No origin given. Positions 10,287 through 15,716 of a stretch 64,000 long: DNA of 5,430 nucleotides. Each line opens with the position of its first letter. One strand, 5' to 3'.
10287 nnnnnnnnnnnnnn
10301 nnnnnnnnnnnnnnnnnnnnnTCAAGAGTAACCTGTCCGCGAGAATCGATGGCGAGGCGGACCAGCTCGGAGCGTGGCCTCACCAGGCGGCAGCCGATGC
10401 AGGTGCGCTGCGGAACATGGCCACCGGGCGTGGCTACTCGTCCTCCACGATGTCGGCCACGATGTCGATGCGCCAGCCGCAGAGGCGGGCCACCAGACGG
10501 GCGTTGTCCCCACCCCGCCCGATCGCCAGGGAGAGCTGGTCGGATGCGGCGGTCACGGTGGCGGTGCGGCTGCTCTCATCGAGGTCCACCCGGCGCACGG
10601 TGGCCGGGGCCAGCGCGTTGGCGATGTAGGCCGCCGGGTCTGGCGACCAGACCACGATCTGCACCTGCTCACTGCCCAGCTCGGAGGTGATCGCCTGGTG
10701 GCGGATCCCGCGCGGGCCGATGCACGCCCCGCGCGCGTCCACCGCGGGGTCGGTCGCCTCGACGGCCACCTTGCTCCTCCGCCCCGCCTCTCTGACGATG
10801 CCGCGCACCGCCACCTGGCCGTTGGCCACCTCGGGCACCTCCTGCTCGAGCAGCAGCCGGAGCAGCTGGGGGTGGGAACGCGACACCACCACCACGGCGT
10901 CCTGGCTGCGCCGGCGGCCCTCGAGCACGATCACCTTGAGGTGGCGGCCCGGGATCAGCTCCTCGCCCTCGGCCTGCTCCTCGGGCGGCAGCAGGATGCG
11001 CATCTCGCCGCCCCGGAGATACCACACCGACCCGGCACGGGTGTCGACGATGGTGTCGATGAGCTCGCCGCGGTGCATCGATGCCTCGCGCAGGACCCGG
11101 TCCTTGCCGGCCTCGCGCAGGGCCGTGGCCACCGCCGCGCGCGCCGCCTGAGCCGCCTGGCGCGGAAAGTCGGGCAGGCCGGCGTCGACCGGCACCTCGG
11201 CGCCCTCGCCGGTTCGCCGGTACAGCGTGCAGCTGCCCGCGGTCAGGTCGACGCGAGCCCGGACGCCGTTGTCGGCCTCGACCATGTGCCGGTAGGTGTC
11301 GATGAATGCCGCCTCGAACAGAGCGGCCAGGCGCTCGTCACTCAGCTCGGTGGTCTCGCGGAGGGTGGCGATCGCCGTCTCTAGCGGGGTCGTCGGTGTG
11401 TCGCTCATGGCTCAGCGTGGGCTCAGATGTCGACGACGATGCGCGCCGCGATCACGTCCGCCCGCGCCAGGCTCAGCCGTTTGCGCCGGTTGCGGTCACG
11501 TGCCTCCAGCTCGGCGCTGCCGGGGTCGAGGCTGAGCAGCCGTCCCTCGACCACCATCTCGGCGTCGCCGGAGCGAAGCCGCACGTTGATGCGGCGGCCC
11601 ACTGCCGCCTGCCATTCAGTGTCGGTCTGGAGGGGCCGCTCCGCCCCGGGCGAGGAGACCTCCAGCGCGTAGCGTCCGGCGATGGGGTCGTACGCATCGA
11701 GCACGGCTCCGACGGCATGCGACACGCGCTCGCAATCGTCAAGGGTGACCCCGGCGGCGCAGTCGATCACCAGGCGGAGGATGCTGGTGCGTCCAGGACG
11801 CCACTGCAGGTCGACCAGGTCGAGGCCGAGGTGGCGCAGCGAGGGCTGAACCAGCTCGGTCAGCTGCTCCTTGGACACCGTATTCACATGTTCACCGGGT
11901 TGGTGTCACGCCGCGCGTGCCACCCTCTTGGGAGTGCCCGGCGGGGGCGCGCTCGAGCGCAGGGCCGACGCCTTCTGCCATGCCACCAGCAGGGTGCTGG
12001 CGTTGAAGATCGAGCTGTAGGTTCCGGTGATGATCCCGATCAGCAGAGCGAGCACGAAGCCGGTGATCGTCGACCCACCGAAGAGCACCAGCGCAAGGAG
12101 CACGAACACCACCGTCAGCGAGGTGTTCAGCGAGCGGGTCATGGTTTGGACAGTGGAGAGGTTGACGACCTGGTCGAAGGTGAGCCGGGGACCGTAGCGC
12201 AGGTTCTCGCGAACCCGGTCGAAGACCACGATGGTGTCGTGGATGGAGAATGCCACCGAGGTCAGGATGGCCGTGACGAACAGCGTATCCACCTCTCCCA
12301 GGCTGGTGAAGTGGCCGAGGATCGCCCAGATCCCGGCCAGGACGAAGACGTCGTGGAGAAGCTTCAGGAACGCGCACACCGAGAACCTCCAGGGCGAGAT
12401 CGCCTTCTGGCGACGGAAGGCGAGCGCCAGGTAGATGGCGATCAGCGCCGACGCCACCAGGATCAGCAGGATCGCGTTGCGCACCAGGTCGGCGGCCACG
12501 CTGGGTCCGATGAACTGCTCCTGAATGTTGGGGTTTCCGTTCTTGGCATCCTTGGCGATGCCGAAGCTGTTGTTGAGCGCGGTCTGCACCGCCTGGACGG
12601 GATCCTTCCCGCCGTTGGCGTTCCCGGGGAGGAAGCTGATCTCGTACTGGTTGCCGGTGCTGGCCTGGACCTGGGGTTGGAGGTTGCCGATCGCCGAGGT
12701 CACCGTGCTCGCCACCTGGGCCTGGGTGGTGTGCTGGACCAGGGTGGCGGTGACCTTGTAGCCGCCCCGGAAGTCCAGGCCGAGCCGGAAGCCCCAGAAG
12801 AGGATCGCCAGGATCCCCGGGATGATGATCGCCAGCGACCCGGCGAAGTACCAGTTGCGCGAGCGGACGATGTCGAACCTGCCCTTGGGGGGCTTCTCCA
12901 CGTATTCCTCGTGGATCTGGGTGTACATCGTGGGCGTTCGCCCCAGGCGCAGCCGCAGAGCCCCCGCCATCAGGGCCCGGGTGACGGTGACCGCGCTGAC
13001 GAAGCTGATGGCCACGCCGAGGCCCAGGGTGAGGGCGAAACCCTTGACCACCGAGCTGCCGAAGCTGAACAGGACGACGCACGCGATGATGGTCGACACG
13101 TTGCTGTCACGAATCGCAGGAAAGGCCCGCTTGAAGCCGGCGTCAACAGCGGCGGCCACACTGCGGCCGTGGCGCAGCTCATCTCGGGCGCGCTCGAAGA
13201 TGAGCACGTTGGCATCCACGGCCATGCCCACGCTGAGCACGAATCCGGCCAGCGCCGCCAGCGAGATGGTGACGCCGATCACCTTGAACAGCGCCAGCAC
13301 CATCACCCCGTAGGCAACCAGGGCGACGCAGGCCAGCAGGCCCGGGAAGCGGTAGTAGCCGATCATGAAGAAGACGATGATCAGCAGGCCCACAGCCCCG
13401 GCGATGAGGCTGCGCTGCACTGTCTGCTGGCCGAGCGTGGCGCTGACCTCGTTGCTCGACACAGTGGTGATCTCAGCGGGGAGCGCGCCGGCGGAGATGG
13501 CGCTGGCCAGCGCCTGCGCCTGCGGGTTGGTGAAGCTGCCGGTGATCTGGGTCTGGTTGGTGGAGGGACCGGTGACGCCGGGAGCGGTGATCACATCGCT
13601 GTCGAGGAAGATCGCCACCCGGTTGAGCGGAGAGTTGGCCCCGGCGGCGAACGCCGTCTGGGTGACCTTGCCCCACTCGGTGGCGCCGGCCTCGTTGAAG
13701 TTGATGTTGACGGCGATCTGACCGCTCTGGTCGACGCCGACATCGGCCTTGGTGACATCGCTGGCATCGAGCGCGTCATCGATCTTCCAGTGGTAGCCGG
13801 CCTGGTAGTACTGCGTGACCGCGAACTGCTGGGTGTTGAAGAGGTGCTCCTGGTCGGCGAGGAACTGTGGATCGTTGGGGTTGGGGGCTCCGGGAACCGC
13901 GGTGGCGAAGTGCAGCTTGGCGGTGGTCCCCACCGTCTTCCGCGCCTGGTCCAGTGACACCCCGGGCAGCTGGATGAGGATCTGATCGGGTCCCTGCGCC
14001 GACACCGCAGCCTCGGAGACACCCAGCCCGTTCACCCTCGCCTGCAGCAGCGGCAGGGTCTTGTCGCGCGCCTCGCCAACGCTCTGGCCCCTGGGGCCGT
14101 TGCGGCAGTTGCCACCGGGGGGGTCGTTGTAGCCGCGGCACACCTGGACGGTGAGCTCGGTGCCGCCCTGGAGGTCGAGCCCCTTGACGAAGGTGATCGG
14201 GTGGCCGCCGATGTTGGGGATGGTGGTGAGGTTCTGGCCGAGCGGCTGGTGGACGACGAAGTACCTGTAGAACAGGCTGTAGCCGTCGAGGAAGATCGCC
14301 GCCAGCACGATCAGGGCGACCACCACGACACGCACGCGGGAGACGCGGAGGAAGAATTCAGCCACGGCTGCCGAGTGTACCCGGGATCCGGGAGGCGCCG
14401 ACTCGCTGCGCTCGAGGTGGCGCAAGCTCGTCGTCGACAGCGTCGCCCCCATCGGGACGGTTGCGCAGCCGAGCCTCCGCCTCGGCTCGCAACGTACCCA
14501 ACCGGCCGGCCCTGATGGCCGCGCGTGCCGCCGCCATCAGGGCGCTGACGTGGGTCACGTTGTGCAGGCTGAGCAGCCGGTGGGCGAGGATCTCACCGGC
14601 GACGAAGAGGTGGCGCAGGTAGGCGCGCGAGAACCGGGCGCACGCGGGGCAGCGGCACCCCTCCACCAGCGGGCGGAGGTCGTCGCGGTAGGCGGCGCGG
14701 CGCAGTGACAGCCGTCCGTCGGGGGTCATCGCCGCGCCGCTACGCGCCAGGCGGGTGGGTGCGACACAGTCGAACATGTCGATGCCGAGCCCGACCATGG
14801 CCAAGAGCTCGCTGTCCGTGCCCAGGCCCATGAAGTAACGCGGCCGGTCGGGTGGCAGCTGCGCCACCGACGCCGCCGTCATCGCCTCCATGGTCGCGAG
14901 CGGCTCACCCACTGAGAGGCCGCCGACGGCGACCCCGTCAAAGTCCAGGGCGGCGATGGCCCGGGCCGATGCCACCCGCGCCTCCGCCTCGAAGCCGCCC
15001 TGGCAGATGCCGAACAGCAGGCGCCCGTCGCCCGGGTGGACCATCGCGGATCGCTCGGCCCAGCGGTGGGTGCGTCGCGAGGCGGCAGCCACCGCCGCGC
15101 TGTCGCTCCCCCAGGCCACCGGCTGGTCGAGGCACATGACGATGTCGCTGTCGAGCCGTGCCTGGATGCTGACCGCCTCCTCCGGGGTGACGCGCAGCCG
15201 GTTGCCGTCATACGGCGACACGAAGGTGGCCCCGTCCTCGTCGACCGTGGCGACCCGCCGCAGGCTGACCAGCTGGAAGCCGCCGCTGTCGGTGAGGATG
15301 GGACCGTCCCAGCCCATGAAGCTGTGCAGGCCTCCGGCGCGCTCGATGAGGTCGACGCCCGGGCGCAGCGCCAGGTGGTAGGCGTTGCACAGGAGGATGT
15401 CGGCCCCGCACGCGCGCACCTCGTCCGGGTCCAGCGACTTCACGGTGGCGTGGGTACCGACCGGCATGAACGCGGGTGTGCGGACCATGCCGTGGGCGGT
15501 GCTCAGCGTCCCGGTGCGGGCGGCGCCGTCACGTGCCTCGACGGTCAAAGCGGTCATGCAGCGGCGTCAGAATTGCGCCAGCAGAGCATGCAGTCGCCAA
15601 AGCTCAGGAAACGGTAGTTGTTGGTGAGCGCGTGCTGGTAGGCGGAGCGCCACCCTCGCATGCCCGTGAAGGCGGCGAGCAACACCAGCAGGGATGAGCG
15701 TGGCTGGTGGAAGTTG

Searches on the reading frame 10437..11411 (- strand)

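Call 10: search_protein_families(library=pfam, max_evalue=0.00001, proteins=[window:10437-11411:-])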
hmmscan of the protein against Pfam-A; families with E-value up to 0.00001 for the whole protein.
window:10437-11411:- (325 aa): 1 family
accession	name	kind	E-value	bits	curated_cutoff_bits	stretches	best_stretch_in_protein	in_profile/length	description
PF13184.12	KH_5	-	1.9e-22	79.6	27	1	209-276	1-68/69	NusA-like KH domain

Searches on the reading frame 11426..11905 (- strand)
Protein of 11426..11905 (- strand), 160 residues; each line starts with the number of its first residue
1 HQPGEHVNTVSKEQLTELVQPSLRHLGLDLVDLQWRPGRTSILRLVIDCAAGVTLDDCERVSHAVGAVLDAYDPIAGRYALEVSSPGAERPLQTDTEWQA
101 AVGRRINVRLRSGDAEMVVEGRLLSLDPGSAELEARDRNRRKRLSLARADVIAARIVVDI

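Call 10: search_protein_families(library=pfam, max_evalue=0.00001, proteins=[window:11426-11905:-])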
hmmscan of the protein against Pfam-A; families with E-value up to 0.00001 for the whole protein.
window:11426-11905:- (160 aa): 1 family
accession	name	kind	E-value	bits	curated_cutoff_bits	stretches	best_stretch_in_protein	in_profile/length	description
PF02576.22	RimP_N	-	3.3e-22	79.1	22.7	1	18-89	1-73/73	RimP N-terminal domain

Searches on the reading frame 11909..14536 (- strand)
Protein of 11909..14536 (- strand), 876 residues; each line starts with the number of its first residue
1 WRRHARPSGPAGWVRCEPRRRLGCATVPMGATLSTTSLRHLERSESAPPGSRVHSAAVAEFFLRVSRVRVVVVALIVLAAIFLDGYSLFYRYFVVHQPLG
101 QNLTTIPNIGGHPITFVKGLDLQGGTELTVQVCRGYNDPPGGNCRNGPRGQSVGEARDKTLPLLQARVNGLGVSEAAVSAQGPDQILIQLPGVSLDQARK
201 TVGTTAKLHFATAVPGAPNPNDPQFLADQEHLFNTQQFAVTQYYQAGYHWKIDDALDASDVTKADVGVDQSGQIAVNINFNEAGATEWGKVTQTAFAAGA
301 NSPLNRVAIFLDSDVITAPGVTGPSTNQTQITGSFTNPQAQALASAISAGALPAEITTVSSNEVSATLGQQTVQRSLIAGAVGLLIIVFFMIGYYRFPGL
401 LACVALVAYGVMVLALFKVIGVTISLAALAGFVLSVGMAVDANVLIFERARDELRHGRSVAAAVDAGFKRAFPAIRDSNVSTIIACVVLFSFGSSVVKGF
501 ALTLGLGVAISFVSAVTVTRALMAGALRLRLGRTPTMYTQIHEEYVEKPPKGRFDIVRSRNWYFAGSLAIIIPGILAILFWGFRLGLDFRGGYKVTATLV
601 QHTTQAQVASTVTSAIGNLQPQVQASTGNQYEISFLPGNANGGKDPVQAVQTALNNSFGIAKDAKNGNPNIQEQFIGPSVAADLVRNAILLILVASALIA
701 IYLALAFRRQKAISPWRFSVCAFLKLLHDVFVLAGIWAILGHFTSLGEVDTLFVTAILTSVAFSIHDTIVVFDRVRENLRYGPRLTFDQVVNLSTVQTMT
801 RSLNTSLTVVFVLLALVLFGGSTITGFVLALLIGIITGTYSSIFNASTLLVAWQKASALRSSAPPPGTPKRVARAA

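Call 10: search_protein_families(library=pfam, max_evalue=0.00001, proteins=[window:11909-14536:-])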
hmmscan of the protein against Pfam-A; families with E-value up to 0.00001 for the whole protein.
window:11909-14536:- (876 aa): 5 families
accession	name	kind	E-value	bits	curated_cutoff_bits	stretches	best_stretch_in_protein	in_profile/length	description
PF02355.23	SecD_SecF_C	-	5.8e-62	208.9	20.5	2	668-855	13-188/189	Protein export membrane protein SecD/SecF, C-terminal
PF22599.2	SecDF_P1_head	-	1.5e-21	76.8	27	1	251-354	16-114/114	SecDF, P1 head subdomain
PF21760.3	SecD_1st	-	2.5e-14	52.9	27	1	159-211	3-56/60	Protein translocase subunit SecDF, P1 domain, N-terminal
PF03176.21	MMPL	-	1.1e-10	41.4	20.5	1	366-526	138-302/333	MMPL family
PF07549.19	Sec_GG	-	6.3e-07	29.2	20.3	0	118-132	10-24/28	SecD/SecF GG Motif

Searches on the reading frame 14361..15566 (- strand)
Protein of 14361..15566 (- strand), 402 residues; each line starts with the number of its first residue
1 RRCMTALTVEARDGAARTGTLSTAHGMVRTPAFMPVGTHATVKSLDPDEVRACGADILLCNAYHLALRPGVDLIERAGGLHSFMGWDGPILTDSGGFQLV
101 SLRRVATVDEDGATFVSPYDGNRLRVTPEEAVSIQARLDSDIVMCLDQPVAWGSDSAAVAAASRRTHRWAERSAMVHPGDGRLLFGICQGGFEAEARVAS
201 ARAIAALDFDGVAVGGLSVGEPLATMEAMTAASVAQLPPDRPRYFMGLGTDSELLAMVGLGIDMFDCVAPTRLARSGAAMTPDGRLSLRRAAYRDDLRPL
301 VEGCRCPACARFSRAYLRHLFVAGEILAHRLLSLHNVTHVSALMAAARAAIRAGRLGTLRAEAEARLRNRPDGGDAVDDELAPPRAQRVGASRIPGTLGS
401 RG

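Call 10: search_protein_families(library=pfam, max_evalue=0.00001, proteins=[window:14361-15566:-])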
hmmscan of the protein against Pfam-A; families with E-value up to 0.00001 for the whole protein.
window:14361-15566:- (402 aa): 1 family
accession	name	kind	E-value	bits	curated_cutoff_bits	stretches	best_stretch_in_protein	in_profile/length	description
PF01702.25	TGT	-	1.5e-135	452.3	26.3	1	14-365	2-353/357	Queuine tRNA-ribosyltransferase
